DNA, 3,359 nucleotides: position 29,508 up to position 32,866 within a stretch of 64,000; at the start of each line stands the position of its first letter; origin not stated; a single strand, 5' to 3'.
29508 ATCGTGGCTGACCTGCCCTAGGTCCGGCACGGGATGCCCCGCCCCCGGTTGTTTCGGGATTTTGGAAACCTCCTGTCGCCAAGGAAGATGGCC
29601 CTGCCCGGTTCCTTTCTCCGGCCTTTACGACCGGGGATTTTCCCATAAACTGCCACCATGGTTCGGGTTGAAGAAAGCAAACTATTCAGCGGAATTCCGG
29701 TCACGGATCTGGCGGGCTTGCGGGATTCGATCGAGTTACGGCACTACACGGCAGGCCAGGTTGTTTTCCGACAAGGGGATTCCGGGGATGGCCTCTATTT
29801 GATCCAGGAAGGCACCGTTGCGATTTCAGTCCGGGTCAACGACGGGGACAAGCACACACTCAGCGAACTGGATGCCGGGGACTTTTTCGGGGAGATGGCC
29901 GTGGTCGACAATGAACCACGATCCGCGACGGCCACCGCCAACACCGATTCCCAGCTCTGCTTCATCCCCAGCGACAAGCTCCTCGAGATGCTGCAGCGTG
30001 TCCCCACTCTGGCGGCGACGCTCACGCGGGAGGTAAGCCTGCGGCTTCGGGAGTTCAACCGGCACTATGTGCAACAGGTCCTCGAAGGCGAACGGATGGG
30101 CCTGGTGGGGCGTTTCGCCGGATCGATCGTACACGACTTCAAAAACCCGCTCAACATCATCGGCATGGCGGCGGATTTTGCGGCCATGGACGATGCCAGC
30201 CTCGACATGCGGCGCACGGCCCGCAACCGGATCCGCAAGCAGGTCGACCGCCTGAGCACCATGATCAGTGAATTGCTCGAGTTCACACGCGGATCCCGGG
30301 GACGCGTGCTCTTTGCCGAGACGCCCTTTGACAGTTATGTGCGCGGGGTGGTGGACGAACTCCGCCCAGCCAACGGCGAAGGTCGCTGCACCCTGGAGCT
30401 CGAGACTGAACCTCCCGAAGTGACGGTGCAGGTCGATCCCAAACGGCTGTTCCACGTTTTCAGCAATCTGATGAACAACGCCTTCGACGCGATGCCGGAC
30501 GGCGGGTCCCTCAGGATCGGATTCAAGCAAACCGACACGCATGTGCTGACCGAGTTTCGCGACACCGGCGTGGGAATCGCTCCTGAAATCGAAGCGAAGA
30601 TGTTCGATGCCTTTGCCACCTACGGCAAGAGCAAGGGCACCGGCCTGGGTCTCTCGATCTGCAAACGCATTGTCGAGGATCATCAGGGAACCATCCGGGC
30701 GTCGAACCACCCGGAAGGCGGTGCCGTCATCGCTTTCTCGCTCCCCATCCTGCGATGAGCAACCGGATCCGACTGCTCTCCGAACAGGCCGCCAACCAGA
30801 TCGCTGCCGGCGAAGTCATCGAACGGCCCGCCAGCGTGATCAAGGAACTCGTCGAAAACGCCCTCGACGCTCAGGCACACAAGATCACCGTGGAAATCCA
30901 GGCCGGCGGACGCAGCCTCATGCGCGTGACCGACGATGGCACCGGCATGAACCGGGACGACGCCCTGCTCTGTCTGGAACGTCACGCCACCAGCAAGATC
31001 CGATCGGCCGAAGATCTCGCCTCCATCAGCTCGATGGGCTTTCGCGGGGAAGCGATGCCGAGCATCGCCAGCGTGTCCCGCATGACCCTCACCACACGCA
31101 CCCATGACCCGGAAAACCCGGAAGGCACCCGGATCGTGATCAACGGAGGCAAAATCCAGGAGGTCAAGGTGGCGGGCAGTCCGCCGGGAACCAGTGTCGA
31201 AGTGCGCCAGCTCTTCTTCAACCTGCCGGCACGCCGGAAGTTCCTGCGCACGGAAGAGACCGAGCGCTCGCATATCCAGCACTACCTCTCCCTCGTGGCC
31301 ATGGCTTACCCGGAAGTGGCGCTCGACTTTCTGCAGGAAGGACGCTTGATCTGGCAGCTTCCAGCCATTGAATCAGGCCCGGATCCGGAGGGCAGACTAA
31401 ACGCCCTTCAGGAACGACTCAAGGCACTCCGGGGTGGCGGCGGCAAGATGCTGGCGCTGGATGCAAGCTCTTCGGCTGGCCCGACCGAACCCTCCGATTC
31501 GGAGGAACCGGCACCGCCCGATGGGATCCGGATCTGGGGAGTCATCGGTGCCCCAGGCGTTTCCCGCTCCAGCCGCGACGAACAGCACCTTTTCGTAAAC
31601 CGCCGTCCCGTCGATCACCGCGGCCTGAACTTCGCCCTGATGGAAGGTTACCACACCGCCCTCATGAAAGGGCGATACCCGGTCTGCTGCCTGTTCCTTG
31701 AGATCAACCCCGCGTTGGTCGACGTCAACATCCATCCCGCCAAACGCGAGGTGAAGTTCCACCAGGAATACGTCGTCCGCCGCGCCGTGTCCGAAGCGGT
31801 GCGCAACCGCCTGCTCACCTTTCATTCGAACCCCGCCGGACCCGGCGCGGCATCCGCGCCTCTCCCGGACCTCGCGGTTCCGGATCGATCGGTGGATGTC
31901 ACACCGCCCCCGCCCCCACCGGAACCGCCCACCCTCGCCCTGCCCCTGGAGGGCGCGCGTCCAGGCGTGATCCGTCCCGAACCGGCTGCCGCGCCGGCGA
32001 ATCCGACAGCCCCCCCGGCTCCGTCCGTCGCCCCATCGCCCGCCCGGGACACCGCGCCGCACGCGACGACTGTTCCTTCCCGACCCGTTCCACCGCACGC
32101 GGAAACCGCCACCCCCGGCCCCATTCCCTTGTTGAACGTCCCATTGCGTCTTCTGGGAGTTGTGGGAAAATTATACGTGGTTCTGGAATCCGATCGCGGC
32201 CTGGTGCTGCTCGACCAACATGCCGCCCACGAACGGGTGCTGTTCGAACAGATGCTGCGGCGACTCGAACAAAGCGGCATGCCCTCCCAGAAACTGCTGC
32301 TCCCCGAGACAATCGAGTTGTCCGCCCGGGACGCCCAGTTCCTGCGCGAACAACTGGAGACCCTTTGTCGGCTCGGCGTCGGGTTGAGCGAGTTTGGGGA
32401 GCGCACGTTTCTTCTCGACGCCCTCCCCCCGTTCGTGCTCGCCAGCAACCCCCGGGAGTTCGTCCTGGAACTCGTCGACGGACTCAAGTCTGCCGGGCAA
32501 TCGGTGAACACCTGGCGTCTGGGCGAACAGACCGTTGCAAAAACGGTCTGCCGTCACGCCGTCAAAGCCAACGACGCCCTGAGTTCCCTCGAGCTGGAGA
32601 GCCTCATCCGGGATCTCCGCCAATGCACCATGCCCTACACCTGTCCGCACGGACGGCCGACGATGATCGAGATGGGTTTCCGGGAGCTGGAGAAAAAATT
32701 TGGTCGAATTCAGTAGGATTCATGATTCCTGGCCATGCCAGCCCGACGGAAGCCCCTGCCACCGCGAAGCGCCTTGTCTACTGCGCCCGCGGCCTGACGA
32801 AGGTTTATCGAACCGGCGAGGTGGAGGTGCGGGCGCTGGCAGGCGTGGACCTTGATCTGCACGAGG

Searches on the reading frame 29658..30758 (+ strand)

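Call 42: search_protein_families(library=pfam, proteins=[window:29658-30758:+], max_evalue=0.0001)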
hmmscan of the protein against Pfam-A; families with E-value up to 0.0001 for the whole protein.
window:29658-30758:+ (366 aa): 3 families
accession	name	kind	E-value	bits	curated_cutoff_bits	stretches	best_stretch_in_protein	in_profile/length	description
PF00027.35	cNMP_binding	-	1.3e-28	99.2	27.5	1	28-114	2-88/89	Cyclic nucleotide-binding domain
PF02518.31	HATPase_c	-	5.1e-26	91.7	26.4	1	260-364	2-109/111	Histidine kinase-, DNA gyrase B-, and HSP90-like ATPase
PF00512.31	HisKA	-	3e-11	43.7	26.9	1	151-212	3-63/66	His Kinase A (phospho-acceptor) domain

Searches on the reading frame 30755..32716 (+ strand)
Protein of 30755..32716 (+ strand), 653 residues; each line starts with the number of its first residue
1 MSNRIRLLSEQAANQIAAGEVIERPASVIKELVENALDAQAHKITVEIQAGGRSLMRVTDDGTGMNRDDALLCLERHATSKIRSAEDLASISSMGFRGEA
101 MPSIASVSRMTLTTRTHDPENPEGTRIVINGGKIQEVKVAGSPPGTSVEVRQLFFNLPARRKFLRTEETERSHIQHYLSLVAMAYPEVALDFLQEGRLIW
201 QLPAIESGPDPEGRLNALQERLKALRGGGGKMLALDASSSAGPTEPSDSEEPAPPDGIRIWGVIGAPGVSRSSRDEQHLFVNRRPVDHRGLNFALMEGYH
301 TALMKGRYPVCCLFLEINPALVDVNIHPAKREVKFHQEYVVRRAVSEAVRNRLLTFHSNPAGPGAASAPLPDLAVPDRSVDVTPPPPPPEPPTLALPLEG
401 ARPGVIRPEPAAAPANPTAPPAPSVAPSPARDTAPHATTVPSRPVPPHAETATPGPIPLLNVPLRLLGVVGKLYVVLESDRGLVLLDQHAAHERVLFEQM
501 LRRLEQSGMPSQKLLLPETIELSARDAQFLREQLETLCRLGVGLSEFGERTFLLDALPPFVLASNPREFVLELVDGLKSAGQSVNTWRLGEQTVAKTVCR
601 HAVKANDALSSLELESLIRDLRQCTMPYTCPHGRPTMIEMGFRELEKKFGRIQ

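Call 42: search_protein_families(library=pfam, proteins=[window:30755-32716:+], max_evalue=0.0001)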
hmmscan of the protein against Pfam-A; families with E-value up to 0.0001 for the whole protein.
window:30755-32716:+ (653 aa): 4 families
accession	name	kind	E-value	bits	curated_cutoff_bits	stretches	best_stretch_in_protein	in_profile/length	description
PF08676.16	MutL_C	-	2.5e-34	118.4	25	1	467-609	1-142/142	MutL C terminal dimerisation domain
PF01119.25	DNA_mis_repair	-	5.4e-33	113.6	26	1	256-353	21-118/119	DNA mismatch repair protein, C-terminal domain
PF13589.12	HATPase_c_3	-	8.9e-12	45.6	25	1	26-118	4-96/137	Histidine kinase-, DNA gyrase B-, and HSP90-like ATPase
PF02518.31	HATPase_c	-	2.5e-07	31.5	26.4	1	23-85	4-64/111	Histidine kinase-, DNA gyrase B-, and HSP90-like ATPase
